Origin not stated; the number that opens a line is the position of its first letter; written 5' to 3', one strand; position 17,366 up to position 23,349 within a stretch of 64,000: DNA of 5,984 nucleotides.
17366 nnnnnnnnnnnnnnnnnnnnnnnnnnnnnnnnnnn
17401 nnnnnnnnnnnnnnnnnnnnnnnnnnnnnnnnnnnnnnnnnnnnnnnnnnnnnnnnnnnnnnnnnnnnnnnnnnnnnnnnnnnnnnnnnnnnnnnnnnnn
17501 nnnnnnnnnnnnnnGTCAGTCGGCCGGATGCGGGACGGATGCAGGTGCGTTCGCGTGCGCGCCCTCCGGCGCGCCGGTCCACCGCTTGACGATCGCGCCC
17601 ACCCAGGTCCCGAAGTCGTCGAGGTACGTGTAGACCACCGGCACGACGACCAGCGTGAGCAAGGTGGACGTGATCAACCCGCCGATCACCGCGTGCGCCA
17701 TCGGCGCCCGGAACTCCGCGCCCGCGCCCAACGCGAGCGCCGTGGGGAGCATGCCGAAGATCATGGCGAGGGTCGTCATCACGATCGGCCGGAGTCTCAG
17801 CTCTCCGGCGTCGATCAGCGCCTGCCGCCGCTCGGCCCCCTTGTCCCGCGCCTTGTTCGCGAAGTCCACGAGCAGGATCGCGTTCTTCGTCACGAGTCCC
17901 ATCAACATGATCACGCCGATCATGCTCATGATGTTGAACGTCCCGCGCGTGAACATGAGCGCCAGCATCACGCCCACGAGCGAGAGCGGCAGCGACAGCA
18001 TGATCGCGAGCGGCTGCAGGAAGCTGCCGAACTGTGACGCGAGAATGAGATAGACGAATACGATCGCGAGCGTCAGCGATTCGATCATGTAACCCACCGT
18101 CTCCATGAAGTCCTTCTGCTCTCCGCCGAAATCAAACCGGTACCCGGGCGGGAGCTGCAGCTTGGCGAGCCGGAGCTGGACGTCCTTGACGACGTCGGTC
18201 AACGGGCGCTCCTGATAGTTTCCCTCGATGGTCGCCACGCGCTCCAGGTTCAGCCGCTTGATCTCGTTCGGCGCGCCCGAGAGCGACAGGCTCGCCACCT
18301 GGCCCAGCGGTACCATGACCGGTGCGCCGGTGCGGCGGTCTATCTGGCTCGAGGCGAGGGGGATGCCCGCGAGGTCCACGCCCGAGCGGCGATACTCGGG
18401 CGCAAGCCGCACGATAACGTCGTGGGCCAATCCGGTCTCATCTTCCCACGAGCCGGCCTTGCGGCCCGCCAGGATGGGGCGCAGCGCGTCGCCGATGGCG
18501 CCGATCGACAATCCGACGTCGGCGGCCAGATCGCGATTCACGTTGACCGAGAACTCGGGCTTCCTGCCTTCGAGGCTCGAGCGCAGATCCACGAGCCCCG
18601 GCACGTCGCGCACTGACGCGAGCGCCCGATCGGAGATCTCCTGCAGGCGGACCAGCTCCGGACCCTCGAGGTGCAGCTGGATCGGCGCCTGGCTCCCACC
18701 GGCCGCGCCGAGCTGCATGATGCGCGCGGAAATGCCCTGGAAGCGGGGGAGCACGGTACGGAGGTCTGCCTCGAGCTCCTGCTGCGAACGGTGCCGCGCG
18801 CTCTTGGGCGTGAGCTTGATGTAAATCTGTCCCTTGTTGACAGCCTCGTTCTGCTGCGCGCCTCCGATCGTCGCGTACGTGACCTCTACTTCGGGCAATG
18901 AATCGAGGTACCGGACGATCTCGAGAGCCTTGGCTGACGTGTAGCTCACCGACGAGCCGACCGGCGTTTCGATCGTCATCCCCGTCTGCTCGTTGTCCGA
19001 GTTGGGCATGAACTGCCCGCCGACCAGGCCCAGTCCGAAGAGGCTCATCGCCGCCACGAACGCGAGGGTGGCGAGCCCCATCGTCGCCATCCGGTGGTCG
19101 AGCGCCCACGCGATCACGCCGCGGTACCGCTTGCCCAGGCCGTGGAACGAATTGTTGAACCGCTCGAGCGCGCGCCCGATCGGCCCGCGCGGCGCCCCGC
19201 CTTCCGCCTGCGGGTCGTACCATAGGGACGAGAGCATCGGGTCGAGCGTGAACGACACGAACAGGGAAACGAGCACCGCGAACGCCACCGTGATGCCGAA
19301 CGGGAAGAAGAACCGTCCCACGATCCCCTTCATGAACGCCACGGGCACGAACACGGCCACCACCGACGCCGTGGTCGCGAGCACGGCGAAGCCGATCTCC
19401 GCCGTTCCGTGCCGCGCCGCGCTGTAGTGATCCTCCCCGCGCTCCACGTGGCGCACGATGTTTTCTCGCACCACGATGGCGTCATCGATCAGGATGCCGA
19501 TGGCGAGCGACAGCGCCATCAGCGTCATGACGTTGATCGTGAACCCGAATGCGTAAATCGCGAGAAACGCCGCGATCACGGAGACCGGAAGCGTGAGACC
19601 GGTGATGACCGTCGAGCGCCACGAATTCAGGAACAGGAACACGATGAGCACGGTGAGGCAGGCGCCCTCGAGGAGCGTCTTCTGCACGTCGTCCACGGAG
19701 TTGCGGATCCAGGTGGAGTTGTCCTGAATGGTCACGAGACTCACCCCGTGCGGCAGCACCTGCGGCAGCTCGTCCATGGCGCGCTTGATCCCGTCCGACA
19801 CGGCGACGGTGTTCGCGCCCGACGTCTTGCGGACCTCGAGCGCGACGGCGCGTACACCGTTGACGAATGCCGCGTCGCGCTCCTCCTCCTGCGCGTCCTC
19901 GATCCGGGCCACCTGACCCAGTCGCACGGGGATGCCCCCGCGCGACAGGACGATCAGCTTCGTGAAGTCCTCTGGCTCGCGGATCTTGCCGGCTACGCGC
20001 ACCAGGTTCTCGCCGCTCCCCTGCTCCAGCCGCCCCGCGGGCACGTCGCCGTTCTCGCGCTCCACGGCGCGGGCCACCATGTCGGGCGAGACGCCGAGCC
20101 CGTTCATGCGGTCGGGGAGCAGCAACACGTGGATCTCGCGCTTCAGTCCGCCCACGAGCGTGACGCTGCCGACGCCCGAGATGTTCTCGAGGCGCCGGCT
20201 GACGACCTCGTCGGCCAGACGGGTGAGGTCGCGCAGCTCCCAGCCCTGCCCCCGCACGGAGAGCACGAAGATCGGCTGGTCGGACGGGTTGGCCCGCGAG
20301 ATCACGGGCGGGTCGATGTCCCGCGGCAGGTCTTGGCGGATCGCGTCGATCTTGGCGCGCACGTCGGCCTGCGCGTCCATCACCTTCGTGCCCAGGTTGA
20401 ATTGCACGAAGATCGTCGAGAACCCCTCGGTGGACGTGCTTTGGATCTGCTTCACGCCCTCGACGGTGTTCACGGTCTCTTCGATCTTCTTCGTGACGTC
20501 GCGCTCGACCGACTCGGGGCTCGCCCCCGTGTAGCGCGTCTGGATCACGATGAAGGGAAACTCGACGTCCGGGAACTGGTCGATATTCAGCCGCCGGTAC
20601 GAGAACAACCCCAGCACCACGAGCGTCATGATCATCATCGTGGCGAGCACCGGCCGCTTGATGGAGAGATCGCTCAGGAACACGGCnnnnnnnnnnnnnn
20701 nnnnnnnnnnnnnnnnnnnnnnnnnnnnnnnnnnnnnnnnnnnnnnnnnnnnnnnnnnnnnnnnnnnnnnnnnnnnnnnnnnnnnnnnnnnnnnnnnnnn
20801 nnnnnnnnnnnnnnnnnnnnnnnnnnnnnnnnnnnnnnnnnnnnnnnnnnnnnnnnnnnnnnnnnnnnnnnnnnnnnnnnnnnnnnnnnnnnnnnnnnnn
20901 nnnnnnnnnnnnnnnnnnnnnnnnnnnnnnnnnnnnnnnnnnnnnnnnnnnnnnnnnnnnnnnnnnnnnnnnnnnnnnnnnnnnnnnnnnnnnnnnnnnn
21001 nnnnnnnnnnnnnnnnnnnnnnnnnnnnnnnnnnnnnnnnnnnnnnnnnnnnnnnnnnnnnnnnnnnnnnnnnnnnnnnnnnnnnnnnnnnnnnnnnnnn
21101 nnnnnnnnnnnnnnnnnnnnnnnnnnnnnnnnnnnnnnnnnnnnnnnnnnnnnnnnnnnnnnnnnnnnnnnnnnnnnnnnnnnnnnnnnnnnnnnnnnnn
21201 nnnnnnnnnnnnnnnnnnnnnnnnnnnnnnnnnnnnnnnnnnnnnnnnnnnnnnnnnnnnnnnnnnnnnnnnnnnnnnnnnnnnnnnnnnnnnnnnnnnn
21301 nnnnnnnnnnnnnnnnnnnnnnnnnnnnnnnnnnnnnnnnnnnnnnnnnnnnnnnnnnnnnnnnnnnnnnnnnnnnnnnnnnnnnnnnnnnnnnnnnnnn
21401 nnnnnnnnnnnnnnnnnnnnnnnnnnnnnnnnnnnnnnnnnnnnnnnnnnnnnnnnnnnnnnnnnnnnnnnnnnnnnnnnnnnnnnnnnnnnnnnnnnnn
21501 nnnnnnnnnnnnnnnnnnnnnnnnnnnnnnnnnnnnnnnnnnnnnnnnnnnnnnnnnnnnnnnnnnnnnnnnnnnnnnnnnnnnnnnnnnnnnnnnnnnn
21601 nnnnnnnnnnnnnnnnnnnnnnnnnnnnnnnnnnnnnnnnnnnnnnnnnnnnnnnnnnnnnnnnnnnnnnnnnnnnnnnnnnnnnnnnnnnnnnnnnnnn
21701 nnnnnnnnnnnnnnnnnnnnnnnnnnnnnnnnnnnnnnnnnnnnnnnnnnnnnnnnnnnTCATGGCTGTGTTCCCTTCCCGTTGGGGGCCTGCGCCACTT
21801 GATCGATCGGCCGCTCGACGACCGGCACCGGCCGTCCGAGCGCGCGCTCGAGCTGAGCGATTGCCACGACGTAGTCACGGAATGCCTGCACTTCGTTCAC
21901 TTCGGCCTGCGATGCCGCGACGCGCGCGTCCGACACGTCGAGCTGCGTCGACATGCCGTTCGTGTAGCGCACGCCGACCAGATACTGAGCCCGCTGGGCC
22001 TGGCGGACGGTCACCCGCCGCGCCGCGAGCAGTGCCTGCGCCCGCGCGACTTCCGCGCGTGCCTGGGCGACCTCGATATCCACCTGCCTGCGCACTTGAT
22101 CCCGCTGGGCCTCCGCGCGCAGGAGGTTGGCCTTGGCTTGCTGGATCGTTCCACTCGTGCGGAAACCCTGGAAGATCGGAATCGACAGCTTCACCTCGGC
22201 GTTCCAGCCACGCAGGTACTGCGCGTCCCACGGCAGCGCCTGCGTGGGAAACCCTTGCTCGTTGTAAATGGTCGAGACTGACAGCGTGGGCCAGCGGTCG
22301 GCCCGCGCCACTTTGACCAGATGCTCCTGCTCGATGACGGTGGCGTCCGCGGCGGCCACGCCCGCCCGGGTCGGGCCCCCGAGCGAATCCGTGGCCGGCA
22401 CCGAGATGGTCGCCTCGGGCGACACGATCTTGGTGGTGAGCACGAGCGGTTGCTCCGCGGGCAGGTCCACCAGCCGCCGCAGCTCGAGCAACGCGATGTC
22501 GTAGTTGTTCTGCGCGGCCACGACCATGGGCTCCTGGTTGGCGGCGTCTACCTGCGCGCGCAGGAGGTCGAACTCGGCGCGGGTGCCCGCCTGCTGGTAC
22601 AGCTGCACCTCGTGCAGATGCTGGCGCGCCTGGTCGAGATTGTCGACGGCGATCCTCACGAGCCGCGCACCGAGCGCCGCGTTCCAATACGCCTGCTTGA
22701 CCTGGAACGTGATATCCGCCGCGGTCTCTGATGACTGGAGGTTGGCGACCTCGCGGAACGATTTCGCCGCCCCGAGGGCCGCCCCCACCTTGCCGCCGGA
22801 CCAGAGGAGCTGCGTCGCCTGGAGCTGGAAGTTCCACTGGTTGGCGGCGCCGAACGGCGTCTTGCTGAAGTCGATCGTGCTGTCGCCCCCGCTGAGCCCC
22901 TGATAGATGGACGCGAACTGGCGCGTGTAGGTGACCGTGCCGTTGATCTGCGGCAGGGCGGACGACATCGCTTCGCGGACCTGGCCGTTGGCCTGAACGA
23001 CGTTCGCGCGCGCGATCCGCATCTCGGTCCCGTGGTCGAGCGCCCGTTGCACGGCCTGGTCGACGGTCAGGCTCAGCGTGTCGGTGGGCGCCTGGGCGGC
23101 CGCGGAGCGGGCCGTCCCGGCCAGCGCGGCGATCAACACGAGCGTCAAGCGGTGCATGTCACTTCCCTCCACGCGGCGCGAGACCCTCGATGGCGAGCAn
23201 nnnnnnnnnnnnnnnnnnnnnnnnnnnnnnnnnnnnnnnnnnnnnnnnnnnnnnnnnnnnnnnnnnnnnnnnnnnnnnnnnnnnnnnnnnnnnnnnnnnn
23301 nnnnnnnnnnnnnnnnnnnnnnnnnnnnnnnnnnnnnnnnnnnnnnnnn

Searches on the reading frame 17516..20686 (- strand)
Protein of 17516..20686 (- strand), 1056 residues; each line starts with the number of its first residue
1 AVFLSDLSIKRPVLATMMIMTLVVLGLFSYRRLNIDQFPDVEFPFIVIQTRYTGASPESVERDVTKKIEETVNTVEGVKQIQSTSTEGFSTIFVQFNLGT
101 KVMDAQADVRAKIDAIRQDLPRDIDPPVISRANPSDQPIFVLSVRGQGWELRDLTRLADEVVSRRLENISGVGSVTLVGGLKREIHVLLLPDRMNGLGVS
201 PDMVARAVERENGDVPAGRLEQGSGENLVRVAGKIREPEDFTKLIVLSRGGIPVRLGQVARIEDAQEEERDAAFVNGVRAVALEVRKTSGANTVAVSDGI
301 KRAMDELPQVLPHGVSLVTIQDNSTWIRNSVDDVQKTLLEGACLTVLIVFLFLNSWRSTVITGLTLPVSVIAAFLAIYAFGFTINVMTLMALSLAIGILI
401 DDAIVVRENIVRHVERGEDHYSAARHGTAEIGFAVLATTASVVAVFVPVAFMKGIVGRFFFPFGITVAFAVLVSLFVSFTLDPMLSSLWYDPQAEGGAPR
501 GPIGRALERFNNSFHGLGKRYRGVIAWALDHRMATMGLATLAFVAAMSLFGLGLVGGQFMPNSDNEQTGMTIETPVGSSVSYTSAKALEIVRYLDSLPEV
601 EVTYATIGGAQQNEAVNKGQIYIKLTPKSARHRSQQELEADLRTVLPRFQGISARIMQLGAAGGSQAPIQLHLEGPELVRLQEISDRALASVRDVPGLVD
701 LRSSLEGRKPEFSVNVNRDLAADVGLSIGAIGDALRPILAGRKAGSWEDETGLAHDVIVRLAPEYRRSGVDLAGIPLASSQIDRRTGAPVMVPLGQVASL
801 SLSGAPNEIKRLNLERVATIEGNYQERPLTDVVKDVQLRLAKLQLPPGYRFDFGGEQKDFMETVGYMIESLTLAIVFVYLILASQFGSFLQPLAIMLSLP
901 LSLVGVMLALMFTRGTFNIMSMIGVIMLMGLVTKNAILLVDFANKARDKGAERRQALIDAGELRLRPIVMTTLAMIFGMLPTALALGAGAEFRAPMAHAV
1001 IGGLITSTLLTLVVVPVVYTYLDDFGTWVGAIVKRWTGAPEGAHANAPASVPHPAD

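Call 77: search_protein_families(library=pfam, proteins=[window:17516-20686:-], max_evalue=0.0001)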
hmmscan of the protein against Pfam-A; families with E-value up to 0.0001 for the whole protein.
window:17516-20686:- (1056 aa): 2 families
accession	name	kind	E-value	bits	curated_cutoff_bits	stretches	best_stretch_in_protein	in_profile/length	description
PF00873.25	ACR_tran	-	2e-277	923.4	28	1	5-1022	2-1020/1021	AcrB/AcrD/AcrF family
PF03176.21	MMPL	-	6.8e-11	42.1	20.5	2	332-487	143-300/333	MMPL family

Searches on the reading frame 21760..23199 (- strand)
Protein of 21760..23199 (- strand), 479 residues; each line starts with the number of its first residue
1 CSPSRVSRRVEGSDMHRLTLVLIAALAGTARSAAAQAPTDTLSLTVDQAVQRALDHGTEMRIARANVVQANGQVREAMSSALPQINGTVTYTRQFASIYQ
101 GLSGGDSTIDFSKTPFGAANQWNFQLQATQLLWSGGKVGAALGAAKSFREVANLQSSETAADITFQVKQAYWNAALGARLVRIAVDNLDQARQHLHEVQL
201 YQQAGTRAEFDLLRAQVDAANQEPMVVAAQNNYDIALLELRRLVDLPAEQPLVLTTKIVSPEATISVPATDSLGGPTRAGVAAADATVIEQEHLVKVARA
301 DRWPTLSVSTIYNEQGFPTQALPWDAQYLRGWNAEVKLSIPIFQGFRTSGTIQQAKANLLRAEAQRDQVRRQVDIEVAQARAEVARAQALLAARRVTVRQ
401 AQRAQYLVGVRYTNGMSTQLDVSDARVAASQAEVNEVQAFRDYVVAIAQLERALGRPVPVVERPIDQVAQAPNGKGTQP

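Call 77: search_protein_families(library=pfam, proteins=[window:21760-23199:-], max_evalue=0.0001)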
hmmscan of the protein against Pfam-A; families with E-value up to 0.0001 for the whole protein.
window:21760-23199:- (479 aa): 1 family
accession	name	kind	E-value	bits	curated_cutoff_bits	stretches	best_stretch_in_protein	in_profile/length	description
PF02321.23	OEP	-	3.2e-52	177.5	22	2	280-455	14-187/187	Outer membrane efflux protein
